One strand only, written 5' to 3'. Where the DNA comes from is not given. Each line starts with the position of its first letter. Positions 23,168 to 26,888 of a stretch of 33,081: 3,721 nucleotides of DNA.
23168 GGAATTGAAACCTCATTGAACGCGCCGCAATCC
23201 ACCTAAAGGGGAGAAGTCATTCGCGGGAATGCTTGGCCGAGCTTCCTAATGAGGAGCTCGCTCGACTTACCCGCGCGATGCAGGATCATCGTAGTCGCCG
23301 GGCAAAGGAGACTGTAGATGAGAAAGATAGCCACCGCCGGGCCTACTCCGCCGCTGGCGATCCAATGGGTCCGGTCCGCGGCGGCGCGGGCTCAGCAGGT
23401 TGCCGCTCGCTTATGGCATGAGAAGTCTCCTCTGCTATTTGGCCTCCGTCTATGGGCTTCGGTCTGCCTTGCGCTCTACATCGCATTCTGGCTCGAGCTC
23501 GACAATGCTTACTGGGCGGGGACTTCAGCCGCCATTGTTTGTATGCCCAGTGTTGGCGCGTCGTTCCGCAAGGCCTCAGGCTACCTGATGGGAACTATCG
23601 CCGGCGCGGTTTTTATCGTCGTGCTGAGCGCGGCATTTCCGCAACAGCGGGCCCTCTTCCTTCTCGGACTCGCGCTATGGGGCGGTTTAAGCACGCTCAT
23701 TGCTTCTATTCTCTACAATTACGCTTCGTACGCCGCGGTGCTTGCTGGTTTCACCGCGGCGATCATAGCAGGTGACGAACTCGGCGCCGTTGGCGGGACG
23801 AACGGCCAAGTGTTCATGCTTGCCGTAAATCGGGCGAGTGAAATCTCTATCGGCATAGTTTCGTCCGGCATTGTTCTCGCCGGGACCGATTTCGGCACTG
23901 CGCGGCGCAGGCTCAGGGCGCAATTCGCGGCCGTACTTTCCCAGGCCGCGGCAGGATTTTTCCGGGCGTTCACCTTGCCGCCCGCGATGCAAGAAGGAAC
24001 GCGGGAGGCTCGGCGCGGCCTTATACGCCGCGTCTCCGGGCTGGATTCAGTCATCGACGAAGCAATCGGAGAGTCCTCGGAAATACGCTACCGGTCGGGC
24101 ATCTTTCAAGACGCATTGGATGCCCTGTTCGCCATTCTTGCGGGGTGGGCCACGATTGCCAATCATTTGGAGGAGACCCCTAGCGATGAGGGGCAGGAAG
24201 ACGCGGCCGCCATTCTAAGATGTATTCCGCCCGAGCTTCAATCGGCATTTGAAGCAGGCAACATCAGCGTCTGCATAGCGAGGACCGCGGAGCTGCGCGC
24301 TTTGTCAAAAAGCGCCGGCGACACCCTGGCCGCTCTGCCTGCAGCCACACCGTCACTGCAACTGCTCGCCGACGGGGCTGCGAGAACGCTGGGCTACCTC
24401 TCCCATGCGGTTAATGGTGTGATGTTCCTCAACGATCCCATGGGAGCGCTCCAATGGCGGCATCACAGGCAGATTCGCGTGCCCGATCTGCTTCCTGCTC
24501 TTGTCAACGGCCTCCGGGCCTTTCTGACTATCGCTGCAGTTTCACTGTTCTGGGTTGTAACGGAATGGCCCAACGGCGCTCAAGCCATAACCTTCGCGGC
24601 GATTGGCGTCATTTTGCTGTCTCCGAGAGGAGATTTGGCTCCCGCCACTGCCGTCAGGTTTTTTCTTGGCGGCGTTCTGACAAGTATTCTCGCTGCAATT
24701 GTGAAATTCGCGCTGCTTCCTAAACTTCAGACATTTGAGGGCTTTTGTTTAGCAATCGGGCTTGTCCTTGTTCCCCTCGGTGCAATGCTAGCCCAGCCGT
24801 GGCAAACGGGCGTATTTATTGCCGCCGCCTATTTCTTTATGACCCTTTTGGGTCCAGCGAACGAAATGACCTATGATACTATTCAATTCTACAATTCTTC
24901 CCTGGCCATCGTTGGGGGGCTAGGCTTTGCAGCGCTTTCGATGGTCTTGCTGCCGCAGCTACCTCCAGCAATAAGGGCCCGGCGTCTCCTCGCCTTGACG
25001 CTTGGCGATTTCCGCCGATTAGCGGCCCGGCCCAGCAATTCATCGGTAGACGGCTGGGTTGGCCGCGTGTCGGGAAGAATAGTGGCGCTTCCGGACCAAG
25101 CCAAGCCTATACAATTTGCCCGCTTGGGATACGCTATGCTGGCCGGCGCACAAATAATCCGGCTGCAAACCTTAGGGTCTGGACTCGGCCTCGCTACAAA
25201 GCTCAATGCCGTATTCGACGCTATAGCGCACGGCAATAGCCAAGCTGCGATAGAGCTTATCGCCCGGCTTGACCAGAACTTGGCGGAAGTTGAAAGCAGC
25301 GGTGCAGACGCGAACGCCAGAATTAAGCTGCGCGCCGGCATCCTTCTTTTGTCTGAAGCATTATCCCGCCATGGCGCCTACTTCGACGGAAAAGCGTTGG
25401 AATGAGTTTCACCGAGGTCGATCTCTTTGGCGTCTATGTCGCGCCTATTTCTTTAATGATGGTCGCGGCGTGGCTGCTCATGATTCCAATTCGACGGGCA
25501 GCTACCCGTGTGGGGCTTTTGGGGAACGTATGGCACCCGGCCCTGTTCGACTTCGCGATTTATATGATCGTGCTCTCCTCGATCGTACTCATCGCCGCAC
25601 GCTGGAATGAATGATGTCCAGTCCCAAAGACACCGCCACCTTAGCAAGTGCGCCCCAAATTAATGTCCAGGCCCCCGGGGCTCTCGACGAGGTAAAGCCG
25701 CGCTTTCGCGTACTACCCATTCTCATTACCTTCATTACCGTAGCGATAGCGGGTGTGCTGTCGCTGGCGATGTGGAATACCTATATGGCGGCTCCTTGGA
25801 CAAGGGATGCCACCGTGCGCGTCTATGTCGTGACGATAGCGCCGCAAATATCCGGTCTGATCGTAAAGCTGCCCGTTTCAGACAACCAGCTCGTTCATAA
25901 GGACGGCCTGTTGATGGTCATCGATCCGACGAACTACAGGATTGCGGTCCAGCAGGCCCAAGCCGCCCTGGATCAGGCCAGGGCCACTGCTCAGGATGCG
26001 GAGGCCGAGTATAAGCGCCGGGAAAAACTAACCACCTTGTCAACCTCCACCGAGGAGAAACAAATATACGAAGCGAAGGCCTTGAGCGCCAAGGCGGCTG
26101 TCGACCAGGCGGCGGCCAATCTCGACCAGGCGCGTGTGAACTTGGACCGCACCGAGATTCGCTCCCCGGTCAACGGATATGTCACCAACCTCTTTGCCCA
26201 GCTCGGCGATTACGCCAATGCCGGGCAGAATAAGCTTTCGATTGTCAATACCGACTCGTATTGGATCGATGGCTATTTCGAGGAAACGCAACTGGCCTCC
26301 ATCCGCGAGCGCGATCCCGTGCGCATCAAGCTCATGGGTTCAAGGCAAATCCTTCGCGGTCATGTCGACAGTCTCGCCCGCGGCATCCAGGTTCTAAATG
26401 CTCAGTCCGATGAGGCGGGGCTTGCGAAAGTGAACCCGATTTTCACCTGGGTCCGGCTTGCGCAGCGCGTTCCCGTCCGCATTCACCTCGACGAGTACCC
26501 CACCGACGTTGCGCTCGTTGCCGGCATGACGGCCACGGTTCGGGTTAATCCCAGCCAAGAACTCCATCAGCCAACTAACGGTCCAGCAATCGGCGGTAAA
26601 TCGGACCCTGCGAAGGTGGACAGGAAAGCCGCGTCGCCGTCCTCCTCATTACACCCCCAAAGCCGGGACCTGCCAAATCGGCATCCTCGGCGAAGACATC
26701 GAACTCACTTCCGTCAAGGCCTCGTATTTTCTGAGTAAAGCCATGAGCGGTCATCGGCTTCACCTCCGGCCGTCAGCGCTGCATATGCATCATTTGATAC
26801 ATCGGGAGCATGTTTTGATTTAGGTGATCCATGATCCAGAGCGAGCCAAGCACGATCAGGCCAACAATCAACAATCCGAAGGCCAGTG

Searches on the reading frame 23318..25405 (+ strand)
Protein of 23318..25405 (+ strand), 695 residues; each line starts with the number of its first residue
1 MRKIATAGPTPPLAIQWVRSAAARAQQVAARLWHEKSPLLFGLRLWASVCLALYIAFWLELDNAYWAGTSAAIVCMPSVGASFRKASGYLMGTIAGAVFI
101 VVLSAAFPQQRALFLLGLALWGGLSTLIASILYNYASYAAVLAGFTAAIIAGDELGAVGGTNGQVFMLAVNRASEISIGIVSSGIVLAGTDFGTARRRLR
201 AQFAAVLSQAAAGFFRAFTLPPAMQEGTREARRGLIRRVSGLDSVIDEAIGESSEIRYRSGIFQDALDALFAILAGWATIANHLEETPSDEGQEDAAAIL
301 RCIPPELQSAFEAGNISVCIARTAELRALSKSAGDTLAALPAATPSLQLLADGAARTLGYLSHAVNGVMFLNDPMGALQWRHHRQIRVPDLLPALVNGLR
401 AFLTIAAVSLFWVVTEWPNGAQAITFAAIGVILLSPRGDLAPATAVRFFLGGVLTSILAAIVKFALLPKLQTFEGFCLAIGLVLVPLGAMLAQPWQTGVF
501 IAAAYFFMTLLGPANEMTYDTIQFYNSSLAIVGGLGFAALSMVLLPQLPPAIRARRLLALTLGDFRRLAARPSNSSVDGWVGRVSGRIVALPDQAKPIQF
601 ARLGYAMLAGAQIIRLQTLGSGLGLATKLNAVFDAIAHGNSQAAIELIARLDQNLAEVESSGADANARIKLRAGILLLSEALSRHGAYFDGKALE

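Call 59: search_protein_families(library=pfam, proteins=[window:23318-25405:+], max_evalue=0.001)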
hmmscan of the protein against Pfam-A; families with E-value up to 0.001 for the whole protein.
window:23318-25405:+ (695 aa): 2 families
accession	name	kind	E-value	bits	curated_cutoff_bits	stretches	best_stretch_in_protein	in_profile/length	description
PF04632.18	FUSC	-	3.1e-112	376.8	30.9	1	39-682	2-653/660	Fusaric acid resistance protein family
PF13515.12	FUSC_2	-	1.5e-12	48.2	25.6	1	51-181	1-121/126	Fusaric acid resistance protein-like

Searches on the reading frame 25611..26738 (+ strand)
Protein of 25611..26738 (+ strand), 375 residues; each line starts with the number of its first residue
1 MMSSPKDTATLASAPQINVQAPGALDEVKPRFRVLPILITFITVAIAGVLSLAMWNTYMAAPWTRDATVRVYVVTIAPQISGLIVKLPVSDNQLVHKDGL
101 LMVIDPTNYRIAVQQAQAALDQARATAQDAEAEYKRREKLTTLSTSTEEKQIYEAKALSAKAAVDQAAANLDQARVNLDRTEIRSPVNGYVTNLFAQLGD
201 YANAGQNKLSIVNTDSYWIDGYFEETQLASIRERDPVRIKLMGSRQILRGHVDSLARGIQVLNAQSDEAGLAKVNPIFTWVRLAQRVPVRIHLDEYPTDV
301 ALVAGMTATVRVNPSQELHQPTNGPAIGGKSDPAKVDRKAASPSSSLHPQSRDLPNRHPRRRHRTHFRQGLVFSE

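Call 59: search_protein_families(library=pfam, proteins=[window:25611-26738:+], max_evalue=0.001)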
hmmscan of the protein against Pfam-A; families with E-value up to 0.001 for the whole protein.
window:25611-26738:+ (375 aa): 4 families
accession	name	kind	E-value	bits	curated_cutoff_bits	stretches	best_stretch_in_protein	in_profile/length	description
PF13437.12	HlyD_3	-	1.2e-13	52.2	22.2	1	183-259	2-80/106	HlyD family secretion protein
PF16576.10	HlyD_D23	-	1.6e-11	44.4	30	1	73-254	19-183/214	Barrel-sandwich domain of CusB or HlyD membrane-fusion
PF13533.13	Biotin_lipoyl_2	-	1.3e-10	41.2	29.8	1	74-105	1-32/32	Biotin-lipoyl like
PF00529.27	CusB_dom_1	-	3.3e-09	37.3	26.5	1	71-313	4-88/89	Cation efflux system protein CusB domain 1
